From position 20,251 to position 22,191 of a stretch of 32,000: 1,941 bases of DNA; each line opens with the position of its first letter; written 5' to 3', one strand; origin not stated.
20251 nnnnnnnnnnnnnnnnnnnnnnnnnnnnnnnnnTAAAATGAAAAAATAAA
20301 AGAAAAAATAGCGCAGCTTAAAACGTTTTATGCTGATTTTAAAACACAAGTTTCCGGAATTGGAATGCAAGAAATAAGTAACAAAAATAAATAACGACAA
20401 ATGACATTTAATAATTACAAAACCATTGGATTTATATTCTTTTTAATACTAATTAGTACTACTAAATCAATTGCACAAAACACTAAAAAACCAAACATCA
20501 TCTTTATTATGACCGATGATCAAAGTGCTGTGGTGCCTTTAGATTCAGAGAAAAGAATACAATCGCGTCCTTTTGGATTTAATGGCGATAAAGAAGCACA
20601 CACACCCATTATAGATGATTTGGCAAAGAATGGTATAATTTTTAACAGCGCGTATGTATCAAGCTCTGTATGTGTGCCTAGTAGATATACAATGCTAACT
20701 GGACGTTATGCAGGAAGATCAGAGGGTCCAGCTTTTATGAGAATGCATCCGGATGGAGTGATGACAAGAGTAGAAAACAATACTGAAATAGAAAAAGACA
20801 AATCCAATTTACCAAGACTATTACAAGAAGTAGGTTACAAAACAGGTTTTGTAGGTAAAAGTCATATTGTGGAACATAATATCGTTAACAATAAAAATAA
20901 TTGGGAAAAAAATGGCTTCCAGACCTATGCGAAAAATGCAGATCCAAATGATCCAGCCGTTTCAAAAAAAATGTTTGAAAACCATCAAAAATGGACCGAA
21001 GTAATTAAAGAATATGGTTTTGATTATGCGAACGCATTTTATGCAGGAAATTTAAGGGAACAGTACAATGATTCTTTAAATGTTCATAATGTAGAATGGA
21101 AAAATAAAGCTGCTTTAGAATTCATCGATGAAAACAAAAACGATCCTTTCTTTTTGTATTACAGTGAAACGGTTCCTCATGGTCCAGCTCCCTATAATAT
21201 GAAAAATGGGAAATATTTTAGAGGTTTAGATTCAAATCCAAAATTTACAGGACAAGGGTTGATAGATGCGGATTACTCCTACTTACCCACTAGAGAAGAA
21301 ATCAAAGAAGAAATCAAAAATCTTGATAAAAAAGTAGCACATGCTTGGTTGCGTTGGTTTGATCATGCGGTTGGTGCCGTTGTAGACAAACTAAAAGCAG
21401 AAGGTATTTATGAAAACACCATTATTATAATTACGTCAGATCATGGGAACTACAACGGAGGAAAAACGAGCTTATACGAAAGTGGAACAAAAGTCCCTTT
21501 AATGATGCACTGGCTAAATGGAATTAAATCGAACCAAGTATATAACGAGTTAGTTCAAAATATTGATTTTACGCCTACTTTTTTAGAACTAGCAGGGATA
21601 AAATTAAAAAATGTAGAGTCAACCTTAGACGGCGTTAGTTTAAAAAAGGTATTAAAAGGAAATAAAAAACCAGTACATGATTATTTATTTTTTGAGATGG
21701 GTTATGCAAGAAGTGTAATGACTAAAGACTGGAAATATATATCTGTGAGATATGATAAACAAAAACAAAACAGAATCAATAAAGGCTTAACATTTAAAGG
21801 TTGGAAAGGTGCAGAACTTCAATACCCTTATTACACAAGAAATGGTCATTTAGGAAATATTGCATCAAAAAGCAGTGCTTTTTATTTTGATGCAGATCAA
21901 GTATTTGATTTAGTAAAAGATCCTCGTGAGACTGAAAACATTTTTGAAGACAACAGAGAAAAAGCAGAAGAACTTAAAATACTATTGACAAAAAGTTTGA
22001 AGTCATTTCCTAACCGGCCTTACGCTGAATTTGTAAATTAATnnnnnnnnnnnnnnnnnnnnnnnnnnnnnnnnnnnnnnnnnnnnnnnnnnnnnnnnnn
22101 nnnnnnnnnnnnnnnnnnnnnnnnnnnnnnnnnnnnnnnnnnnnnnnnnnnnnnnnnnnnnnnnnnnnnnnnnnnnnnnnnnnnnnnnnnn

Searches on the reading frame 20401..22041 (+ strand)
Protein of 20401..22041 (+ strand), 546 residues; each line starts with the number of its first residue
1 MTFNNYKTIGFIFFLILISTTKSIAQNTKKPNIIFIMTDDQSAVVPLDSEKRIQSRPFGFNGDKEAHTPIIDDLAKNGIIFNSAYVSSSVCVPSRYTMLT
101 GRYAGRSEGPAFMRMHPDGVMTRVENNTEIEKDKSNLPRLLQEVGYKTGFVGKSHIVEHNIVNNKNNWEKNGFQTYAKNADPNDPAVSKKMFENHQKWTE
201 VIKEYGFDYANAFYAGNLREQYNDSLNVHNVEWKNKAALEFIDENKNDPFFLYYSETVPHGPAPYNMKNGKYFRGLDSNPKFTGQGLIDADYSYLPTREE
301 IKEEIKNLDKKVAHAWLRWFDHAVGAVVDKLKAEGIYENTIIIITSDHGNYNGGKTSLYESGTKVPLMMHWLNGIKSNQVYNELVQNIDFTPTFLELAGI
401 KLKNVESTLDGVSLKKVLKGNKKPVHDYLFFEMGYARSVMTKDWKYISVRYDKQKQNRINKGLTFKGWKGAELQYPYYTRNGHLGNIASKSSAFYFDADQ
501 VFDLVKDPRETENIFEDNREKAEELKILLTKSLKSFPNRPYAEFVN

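Call 4: search_protein_families(library=pfam, proteins=[window:20401-22041:+], max_evalue=0.01)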
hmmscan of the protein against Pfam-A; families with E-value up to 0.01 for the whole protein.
window:20401-22041:+ (546 aa): 5 families
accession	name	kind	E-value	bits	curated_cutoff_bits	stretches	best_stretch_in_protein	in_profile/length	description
PF00884.28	Sulfatase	-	2.4e-47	162.2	25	1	31-400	1-301/301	Sulfatase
PF16347.10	SGSH_C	-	9.4e-19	68.5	29.3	1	348-449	3-109/154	N-sulphoglucosamine sulphohydrolase, C-terminal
PF01663.27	Phosphodiest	-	1.5e-08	35.1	23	1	158-349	59-220/342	Type I phosphodiesterase / nucleotide pyrophosphatase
PF02995.22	DUF229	-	0.002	17.3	25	1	319-371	312-366/496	Protein of unknown function (DUF229)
PF01676.23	Metalloenzyme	-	0.0022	18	24.3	0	317-356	173-208/252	Metalloenzyme superfamily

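Call 38: search_solved_structures(query=window:20401-22038:+, max_evalue=1e-30, show_alignments=1)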
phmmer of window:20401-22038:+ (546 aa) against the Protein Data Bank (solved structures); distinct sequences matched with E-value up to 1e-30: 2.
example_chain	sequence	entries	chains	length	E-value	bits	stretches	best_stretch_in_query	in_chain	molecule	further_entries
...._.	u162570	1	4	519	4.3e-212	708.6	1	29-546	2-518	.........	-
9bas_B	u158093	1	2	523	2.5e-33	118.6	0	25-156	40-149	S1_15A sulfatase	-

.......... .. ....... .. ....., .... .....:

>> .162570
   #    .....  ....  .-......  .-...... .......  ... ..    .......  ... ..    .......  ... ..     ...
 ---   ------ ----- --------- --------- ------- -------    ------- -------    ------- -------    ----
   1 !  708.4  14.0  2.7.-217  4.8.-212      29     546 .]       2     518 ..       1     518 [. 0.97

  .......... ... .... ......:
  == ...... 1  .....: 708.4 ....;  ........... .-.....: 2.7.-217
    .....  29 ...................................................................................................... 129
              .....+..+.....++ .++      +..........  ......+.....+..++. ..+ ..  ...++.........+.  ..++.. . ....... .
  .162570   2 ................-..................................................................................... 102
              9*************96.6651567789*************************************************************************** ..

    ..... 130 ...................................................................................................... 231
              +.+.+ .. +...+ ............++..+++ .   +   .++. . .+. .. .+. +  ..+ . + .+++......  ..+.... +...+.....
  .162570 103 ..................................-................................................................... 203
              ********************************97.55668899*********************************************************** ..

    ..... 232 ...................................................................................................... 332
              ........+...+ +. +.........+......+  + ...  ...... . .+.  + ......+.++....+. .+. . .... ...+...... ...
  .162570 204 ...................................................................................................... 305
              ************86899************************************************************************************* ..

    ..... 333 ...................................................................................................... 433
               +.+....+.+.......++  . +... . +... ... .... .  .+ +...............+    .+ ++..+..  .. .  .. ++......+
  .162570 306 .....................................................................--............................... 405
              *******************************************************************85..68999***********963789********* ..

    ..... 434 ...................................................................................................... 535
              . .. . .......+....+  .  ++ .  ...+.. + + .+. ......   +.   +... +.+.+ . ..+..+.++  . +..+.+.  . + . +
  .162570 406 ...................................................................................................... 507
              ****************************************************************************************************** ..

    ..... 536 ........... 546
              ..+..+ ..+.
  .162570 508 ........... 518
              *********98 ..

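Call 81: search_protein_families(library=ncbifam, proteins=[P0121, window:20401-22038:+], max_evalue=0.001)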
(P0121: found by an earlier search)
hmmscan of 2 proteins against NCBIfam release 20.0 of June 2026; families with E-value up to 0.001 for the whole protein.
P0121 (1415 aa): 6 families
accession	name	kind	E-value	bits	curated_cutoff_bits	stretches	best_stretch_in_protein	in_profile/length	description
NF010322.0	PRK13759.1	equivalog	1.1e-42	146.2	481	1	20-436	5-412/486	arylsulfatase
TIGR03417.1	chol_sulfatase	equivalog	2.9e-32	112.2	433.45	1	21-443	2-403/500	choline-sulfatase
NF045661.1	HdlasePehA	equivalog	1.8e-24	86.2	900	2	311-452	291-437/506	phosphoric/sulfuric ester hydrolase PehA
NF052527.1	Mn_arylsulf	exception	7.3e-19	68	850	1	51-438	19-409/479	manganese-dependent arylsulfatase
NF038282.1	LapC_YejM_PbgA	exception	5.2e-08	31.6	825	1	305-384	415-495/584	LPS biosynthesis-modulating metalloenzyme YejM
TIGR04183.1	Por_Secre_tail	domain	6.8e-08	32.4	23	1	1352-1413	10-70/72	T9SS type A sorting domain-containing protein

window:20401-22038:+ (546 aa): 7 families
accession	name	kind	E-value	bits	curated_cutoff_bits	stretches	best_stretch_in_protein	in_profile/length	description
NF010322.0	PRK13759.1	equivalog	2.4e-43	148.3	481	1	26-453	2-419/486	arylsulfatase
TIGR03417.1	chol_sulfatase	equivalog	2.2e-33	115.9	433.45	1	30-454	2-404/500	choline-sulfatase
NF045661.1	HdlasePehA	equivalog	6.8e-18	64.5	900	2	317-440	288-415/506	phosphoric/sulfuric ester hydrolase PehA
NF052527.1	Mn_arylsulf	exception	2.5e-16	59.7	850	1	62-449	22-410/479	manganese-dependent arylsulfatase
NF038282.1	LapC_YejM_PbgA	exception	5.4e-07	28.3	825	1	303-395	404-497/584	LPS biosynthesis-modulating metalloenzyme YejM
NF053595.1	LptchSynLtaSGpos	equivalog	6.9e-07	28.2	970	1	316-404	430-532/626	lipoteichoic acid synthase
NF009027.0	PRK12363.1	equivalog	6.6e-05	21.7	572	1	319-404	363-448/703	phosphoglycerol transferase I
